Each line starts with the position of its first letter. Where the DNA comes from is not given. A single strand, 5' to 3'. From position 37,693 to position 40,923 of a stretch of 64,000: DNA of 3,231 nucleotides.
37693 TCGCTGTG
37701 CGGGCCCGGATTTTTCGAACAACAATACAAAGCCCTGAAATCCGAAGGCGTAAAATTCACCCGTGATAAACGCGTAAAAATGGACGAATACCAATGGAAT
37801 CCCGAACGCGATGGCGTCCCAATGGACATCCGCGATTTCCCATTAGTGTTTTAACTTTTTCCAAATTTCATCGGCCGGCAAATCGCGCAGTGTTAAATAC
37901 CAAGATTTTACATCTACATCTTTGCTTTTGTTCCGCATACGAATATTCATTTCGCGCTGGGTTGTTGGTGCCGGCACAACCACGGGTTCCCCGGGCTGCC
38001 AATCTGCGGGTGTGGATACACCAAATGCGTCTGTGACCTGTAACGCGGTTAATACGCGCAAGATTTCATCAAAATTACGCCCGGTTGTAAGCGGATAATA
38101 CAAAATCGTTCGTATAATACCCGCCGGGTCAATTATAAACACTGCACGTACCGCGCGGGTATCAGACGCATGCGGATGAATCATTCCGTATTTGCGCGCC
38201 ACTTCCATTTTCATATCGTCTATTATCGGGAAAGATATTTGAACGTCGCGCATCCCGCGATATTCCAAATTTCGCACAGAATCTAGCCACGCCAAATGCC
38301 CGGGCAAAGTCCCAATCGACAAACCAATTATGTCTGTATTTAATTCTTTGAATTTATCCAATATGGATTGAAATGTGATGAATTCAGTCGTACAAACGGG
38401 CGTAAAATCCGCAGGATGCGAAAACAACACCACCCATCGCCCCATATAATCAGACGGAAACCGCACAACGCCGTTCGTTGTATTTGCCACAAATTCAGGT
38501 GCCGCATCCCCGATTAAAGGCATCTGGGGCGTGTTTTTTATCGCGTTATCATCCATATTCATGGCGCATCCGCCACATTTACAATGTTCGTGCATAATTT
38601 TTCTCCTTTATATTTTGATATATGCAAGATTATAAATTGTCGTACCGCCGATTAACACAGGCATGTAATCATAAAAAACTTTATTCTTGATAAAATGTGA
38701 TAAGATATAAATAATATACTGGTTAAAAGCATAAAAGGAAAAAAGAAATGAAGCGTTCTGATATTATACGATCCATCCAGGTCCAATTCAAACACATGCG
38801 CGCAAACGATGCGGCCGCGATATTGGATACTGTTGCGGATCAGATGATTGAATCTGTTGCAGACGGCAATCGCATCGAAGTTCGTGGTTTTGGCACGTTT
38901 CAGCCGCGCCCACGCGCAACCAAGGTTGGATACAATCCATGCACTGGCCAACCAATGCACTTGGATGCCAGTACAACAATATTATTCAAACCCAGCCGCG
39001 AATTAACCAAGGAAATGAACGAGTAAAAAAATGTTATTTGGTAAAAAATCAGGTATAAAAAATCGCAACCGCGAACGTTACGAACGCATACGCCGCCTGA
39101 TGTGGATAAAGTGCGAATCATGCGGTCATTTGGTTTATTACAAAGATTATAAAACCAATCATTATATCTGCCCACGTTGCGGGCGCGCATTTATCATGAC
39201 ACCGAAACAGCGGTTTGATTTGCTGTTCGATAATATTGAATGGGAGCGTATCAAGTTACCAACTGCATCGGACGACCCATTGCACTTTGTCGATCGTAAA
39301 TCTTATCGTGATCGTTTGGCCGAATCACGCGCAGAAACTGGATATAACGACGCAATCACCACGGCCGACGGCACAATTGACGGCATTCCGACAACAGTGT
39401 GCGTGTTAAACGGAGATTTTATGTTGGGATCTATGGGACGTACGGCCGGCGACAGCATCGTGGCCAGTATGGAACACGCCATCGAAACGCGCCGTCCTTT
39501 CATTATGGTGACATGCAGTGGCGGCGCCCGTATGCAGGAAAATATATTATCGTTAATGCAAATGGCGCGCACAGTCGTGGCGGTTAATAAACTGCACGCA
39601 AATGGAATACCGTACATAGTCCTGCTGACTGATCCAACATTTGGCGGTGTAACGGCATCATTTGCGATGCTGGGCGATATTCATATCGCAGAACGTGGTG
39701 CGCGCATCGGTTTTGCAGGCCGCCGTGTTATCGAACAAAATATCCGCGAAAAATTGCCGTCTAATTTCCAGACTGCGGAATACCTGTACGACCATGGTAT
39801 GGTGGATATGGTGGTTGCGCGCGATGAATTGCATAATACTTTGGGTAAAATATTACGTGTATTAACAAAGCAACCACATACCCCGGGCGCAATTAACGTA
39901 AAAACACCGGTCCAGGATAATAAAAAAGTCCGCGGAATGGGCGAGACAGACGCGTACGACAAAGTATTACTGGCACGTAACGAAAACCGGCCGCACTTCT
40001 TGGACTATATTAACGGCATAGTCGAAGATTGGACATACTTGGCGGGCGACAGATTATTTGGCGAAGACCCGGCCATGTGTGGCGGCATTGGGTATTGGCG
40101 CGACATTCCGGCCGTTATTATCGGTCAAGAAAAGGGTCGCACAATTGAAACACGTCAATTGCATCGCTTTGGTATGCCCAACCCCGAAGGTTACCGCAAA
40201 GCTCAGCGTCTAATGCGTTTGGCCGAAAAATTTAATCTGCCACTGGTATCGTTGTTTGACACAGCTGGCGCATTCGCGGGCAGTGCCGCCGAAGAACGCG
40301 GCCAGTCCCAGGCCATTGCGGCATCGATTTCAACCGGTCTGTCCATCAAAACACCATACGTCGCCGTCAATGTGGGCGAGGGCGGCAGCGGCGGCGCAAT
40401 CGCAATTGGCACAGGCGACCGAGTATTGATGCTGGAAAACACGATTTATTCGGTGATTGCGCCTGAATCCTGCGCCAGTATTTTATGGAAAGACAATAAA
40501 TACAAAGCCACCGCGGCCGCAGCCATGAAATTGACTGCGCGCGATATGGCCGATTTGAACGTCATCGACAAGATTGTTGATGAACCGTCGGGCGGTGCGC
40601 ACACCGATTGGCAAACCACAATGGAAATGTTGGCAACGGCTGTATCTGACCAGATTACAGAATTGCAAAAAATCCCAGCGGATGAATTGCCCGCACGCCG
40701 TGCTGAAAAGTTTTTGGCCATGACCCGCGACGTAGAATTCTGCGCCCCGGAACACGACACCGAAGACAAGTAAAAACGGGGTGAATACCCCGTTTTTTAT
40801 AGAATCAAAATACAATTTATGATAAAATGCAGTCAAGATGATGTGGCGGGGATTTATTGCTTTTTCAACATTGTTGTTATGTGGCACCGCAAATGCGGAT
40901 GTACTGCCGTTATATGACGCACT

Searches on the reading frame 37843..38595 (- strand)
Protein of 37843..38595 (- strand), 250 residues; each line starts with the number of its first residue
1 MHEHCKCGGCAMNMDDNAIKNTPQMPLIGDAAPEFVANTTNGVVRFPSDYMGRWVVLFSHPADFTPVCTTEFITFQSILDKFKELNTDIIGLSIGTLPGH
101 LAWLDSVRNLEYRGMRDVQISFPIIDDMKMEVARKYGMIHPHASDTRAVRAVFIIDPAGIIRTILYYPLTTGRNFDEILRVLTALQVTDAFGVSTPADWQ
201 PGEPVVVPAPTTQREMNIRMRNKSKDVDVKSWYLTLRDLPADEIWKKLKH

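Call 46: search_protein_families(library=pfam, proteins=[window:37843-38595:-], max_evalue=0.001)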
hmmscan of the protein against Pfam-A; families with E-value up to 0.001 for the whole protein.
window:37843-38595:- (250 aa): 3 families
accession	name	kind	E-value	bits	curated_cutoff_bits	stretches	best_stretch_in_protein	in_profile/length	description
PF00578.27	AhpC-TSA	-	8.1e-29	100.5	26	1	28-163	1-123/124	AhpC/TSA family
PF08534.16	Redoxin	-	2.2e-13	50.7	26.6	1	29-170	3-137/148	Redoxin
PF10417.14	1-cysPrx_C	-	2.6e-11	43.7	21.1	1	184-215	1-33/41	C-terminal domain of 1-Cys peroxiredoxin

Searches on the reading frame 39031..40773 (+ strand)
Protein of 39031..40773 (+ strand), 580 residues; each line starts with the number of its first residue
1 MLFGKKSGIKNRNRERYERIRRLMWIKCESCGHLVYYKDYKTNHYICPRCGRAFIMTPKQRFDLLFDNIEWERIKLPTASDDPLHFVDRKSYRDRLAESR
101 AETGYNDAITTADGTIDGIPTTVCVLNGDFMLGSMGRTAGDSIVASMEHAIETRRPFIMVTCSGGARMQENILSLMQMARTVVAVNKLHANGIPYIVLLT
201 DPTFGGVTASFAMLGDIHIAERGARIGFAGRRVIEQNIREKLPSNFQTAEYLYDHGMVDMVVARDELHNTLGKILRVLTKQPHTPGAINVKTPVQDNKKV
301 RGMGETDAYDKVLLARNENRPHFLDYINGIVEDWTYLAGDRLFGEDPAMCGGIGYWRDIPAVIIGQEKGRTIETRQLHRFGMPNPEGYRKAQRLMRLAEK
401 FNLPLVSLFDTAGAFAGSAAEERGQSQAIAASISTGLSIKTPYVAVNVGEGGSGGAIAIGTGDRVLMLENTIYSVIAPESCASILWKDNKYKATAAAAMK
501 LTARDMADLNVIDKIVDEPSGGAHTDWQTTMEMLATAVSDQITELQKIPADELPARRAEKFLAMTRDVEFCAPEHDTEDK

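Call 45: search_protein_families(library=pfam, proteins=[window:39031-40773:+], max_evalue=0.001)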
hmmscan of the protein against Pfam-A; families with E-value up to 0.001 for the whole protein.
window:39031-40773:+ (580 aa): 3 families
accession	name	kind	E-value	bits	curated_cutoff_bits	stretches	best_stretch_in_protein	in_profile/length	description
PF03255.19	ACCA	-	4.4e-109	364.8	23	1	304-564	49-309/310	Acetyl co-enzyme A carboxylase carboxyltransferase-like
PF01039.27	Carboxyl_trans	-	1.8e-35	123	22.3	1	93-497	27-428/493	Carboxyl transferase domain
PF17848.7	Zn_ribbon_ACC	-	5.7e-07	30.1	24.5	1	25-50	1-26/26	Acetyl-CoA carboxylase zinc finger domain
